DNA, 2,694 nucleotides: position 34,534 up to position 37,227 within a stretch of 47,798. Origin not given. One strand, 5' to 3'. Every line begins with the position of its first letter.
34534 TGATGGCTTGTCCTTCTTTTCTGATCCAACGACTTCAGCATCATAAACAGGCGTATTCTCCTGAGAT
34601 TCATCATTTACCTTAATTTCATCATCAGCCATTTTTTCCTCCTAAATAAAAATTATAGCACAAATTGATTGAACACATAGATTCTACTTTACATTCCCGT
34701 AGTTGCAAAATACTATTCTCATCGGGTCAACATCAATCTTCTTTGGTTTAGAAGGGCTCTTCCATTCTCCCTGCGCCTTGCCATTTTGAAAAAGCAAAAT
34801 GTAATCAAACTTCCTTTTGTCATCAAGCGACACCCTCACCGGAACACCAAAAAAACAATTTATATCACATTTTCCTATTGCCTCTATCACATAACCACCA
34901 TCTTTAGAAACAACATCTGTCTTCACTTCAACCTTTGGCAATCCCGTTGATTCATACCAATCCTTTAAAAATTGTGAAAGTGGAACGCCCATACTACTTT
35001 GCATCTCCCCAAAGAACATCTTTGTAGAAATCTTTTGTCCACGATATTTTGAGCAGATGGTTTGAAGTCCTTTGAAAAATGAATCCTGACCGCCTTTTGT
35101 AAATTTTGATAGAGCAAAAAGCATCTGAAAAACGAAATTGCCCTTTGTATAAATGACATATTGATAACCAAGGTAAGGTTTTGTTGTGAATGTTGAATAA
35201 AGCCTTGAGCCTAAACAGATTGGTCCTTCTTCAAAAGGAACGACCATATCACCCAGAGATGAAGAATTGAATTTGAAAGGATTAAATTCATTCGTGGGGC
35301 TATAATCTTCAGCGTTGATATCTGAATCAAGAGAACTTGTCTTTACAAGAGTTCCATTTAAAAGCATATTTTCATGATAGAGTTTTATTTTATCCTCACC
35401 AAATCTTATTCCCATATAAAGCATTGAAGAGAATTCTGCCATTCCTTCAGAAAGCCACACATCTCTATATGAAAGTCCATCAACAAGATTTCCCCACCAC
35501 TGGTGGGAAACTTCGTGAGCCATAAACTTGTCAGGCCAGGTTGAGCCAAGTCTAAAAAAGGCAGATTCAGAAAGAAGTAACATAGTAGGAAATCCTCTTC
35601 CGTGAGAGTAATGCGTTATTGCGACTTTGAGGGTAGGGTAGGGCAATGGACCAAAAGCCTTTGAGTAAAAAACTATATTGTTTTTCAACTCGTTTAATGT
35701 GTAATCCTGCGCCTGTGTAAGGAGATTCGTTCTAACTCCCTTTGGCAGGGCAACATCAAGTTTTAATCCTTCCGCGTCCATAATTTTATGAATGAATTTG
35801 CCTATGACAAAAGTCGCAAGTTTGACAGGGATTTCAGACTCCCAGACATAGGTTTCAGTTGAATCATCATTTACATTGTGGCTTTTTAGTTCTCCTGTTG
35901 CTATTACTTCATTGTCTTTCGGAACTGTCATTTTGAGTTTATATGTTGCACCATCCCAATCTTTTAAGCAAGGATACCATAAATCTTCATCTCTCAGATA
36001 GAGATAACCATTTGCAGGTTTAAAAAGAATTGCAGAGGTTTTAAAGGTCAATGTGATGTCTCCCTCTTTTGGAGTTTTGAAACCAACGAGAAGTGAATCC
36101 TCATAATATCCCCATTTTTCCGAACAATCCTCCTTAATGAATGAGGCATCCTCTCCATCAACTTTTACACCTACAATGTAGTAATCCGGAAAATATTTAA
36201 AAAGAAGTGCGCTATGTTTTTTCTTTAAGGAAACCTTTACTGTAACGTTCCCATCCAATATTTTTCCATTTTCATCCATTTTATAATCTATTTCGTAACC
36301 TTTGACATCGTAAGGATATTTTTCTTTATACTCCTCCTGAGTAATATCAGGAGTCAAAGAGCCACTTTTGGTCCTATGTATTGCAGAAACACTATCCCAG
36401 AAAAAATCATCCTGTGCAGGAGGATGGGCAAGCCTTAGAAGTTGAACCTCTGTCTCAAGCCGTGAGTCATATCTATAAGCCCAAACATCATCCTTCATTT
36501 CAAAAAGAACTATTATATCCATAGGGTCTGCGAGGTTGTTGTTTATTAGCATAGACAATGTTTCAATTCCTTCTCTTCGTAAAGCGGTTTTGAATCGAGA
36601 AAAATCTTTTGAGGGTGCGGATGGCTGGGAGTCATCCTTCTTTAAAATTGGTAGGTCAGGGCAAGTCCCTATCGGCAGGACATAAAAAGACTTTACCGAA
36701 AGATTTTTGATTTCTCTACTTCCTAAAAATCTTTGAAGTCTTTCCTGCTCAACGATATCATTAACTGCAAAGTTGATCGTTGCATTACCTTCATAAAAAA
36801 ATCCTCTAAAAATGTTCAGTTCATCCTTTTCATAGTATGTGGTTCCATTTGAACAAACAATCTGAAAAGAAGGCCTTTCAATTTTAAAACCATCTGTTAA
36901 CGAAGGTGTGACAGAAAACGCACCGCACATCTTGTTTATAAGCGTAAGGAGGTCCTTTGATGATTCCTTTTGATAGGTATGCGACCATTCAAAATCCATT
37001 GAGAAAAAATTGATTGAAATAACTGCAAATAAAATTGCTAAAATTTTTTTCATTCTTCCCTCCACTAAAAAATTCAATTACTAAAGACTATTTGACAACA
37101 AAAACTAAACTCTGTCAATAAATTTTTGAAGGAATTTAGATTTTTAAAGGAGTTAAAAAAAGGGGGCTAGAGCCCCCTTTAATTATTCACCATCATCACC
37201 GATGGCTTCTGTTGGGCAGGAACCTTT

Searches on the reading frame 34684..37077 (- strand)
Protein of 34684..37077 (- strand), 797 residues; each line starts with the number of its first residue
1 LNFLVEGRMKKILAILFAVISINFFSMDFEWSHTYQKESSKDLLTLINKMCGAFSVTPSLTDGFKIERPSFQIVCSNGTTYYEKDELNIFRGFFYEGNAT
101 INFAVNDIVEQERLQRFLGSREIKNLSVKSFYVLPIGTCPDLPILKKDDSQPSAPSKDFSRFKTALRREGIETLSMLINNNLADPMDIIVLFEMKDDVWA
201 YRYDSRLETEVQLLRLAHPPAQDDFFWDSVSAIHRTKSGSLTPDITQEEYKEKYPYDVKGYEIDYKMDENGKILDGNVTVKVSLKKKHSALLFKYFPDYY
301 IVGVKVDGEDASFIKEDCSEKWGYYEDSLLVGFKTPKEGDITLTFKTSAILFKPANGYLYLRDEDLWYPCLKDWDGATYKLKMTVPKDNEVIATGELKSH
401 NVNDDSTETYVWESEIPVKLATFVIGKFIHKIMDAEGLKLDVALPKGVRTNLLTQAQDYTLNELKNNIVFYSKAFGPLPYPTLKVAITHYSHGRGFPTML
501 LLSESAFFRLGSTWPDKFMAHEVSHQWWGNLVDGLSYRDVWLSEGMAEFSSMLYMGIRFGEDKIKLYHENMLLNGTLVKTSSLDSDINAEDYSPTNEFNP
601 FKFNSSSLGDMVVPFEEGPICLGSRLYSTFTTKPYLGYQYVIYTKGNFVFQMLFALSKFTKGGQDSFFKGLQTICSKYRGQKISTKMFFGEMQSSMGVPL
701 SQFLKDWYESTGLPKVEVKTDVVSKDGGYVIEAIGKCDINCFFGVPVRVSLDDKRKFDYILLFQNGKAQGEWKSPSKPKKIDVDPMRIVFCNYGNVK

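Call 80: search_protein_families(library=pfam, proteins=[window:34684-37077:-], max_evalue=0.00001)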
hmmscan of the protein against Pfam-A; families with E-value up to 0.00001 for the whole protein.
window:34684-37077:- (797 aa): 1 family
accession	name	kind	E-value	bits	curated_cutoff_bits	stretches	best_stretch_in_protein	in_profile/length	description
PF01433.26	Peptidase_M1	-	4.8e-14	52.9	27.7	1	517-585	69-133/218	Peptidase family M1 domain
